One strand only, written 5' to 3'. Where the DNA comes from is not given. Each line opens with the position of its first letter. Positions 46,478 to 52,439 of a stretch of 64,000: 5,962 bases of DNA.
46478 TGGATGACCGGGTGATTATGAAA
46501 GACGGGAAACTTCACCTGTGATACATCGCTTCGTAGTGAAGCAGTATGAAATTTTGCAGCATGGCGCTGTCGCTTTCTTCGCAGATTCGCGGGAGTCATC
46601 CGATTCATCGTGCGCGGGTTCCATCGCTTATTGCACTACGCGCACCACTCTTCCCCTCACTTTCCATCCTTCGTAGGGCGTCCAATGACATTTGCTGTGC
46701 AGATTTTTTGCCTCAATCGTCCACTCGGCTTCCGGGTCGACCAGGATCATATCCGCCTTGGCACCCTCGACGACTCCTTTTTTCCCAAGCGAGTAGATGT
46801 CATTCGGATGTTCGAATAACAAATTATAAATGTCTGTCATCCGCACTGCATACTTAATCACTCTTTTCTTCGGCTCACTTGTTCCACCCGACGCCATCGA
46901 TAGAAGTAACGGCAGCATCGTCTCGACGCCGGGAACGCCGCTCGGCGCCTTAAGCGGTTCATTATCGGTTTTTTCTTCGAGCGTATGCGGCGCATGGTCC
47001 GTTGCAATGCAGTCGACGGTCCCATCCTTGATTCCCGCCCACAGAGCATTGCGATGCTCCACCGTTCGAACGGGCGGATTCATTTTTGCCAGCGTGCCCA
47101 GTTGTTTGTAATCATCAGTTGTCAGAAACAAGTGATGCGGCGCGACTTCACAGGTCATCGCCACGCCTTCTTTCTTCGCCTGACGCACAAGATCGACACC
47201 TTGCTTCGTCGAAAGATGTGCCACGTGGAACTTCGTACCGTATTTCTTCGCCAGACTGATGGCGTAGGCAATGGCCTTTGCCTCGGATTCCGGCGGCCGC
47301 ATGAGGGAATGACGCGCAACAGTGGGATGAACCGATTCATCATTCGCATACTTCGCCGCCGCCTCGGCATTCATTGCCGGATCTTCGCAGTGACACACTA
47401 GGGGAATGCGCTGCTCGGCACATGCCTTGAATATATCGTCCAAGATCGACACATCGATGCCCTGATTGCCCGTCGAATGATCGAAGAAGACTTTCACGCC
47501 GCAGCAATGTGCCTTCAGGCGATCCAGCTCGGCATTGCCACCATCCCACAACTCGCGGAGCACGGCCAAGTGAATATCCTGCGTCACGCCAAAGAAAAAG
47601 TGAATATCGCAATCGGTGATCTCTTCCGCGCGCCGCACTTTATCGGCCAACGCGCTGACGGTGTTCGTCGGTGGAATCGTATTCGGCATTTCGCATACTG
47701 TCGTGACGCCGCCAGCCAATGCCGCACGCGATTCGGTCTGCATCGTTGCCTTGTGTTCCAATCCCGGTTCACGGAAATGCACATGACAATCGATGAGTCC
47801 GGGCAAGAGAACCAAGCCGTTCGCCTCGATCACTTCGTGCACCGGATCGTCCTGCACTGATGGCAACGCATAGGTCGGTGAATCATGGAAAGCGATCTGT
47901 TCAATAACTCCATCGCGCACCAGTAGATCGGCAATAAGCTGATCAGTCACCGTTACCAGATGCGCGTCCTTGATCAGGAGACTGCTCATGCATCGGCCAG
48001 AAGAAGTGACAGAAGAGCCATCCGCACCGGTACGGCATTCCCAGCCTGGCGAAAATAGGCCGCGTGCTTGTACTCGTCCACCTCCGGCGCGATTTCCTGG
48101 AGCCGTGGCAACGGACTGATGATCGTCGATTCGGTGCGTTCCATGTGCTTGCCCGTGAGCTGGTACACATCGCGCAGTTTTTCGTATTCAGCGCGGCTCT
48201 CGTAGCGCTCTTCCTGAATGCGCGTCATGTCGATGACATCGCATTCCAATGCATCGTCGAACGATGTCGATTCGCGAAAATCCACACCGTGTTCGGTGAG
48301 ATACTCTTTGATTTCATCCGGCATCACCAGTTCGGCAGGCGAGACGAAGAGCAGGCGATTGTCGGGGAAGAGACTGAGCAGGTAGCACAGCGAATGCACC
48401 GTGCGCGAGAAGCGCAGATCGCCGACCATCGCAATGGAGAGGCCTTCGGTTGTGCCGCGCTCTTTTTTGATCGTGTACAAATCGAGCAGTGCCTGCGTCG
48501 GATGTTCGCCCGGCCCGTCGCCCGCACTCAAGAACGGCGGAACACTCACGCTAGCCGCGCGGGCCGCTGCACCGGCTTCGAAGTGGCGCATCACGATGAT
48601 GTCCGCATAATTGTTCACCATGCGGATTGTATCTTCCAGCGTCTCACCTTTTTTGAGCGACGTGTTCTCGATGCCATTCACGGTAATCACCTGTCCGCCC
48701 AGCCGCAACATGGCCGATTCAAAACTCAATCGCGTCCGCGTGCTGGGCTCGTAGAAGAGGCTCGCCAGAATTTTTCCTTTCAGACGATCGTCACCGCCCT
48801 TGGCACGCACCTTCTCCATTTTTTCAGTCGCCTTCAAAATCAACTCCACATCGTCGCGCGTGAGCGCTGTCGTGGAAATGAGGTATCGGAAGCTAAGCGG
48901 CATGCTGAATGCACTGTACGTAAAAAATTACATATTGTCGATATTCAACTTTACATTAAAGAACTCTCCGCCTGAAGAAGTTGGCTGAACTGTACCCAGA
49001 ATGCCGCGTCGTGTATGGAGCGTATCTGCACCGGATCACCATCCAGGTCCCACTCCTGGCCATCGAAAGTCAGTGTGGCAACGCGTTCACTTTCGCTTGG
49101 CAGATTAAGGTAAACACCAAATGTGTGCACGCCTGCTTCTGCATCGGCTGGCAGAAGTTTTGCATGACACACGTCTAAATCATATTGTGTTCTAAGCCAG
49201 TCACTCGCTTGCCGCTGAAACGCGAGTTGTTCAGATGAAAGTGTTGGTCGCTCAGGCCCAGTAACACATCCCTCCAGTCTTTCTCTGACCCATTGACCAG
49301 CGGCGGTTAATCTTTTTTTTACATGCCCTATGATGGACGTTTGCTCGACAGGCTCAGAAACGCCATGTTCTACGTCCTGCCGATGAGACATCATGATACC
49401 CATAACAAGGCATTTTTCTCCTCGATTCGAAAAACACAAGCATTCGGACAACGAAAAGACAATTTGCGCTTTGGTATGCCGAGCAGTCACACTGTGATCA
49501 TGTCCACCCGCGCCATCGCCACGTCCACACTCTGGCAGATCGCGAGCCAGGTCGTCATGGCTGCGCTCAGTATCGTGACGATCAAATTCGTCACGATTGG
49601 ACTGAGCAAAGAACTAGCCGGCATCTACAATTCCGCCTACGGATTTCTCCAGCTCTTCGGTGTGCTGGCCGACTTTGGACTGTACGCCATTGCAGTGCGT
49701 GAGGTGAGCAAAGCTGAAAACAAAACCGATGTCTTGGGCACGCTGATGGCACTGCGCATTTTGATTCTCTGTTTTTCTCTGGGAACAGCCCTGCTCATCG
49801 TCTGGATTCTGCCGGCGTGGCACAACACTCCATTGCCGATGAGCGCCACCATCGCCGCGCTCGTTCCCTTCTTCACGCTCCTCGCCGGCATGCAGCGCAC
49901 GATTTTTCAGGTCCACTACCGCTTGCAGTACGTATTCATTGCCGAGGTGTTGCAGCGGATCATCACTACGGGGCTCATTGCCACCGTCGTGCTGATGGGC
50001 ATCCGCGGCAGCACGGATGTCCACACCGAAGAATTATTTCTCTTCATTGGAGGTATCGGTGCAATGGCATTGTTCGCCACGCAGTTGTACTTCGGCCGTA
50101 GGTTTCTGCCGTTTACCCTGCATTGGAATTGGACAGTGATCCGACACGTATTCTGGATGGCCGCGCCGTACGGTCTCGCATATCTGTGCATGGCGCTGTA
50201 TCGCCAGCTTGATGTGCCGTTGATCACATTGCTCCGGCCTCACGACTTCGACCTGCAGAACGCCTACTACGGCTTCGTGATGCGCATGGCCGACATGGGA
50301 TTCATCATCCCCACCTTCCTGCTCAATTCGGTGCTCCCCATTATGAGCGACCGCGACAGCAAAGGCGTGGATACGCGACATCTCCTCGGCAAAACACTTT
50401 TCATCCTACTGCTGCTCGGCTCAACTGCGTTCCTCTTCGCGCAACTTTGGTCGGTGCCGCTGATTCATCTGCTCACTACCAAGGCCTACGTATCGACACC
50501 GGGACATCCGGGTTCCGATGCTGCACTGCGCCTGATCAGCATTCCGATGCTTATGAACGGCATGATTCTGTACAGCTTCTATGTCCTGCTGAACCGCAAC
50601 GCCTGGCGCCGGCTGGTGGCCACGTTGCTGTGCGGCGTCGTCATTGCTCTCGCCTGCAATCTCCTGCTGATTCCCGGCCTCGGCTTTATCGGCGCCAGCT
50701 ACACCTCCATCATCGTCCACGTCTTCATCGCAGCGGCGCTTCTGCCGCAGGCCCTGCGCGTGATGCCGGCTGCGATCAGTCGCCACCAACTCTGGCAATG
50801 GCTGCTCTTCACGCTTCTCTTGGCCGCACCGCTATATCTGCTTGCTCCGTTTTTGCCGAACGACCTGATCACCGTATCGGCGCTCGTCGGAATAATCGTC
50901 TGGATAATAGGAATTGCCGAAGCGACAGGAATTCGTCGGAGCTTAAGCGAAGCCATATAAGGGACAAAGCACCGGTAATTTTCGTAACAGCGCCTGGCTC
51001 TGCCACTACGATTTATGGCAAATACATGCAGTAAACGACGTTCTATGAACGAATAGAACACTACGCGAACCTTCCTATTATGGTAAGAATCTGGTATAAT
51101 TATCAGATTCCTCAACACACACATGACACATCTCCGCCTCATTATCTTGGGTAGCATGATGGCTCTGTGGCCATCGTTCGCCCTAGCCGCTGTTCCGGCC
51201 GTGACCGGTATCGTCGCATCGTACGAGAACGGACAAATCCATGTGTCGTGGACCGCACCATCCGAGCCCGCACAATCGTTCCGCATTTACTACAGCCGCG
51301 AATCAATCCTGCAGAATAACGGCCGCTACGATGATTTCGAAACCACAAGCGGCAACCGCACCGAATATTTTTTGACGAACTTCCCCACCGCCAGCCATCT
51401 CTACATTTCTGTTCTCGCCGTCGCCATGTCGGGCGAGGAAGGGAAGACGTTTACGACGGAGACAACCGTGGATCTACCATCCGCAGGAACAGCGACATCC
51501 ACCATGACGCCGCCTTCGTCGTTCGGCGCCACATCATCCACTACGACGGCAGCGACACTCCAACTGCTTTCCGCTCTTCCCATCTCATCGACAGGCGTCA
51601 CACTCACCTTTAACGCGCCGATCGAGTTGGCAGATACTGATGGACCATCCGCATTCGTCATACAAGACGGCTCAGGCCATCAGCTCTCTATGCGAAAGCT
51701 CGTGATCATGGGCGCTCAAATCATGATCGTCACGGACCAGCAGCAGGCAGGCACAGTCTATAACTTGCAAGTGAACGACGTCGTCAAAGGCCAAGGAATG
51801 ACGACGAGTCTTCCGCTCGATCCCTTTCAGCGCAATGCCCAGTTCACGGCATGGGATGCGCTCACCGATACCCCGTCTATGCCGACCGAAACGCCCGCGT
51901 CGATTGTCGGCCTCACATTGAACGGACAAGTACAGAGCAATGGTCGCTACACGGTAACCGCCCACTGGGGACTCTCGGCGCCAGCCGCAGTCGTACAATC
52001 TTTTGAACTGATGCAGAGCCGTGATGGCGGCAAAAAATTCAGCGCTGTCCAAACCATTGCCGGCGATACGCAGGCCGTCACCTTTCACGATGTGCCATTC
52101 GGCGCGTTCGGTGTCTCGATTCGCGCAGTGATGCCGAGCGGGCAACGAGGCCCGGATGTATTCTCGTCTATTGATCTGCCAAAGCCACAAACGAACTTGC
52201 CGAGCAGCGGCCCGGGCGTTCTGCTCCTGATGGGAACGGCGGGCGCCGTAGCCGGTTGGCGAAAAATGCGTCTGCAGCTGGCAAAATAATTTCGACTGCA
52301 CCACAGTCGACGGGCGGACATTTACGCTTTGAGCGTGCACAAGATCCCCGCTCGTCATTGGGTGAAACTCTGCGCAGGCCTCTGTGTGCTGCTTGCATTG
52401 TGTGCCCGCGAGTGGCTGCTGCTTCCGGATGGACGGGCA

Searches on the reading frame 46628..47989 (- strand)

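Call 39: search_protein_families(library=pfam, proteins=[window:46628-47989:-], max_evalue=0.0001)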
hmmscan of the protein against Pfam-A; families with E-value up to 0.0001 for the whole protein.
window:46628-47989:- (453 aa): 3 families
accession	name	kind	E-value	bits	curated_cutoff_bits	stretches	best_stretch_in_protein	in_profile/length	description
PF01979.26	Amidohydro_1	-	7.5e-17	62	25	1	60-448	1-335/345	Amidohydrolase family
PF07969.17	Amidohydro_3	-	1.3e-06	28.6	29.7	0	52-97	1-46/472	Amidohydrolase family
PF12890.13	DHOase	-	1.9e-05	25.2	21.2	0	196-263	80-141/142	Dihydro-orotase-like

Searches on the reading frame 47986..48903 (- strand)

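Call 39: search_protein_families(library=pfam, proteins=[window:47986-48903:-], max_evalue=0.0001)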
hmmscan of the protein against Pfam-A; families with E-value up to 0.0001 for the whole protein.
window:47986-48903:- (305 aa): 2 families
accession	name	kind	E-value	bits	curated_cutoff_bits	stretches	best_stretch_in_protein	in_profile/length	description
PF02729.26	OTCace_N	-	1.2e-43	149.2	29.9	1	6-146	1-147/148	Aspartate/ornithine carbamoyltransferase, carbamoyl-P binding domain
PF00185.30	OTCace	-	2.5e-21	76.8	29.4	1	153-300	1-156/157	Aspartate/ornithine carbamoyltransferase, Asp/Orn binding domain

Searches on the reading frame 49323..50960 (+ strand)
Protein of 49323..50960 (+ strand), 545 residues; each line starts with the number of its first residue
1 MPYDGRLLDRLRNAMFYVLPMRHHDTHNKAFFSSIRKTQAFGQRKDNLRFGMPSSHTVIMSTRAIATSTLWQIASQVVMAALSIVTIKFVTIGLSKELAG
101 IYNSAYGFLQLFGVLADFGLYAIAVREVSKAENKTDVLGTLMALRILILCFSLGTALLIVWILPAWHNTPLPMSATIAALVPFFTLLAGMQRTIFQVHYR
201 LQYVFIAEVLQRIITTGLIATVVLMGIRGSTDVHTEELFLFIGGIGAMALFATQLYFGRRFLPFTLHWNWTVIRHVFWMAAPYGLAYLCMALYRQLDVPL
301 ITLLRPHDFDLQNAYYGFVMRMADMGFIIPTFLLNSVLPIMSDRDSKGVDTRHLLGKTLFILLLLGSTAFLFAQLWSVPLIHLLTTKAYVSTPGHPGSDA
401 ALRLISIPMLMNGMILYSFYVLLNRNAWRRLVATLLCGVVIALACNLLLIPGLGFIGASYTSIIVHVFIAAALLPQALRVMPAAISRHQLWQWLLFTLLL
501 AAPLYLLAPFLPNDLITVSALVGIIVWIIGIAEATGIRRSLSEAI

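Call 39: search_protein_families(library=pfam, proteins=[window:49323-50960:+], max_evalue=0.0001)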
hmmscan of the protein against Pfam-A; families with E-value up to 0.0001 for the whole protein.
window:49323-50960:+ (545 aa): 1 family
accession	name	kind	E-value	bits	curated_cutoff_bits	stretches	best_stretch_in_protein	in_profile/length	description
PF01943.22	Polysacc_synt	-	5.1e-13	49.5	28.2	1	67-342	3-271/274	Polysaccharide biosynthesis protein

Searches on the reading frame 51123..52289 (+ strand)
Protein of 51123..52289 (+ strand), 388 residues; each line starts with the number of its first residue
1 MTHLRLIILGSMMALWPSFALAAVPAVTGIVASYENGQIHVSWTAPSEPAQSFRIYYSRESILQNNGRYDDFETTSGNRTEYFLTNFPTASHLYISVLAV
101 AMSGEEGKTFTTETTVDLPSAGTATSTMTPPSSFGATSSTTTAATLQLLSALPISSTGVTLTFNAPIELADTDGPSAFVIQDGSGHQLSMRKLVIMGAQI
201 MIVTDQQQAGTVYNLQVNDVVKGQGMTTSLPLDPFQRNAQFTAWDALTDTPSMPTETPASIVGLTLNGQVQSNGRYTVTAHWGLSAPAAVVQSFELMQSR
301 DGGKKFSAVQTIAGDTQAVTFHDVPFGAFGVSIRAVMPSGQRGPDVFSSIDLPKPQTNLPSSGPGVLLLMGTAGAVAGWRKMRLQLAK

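Call 39: search_protein_families(library=pfam, proteins=[window:51123-52289:+], max_evalue=0.0001)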
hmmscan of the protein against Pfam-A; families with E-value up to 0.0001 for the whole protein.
window:51123-52289:+ (388 aa): 2 families
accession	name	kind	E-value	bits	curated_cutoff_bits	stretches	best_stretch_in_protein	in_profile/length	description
PF24421.1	Ig_J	-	7.3e-08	32.9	29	0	271-346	21-95/104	Tip attachment protein J, Ig-like domain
PF00041.27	fn3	-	1.1e-06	29.1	25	0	35-110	12-79/84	Fibronectin type III domain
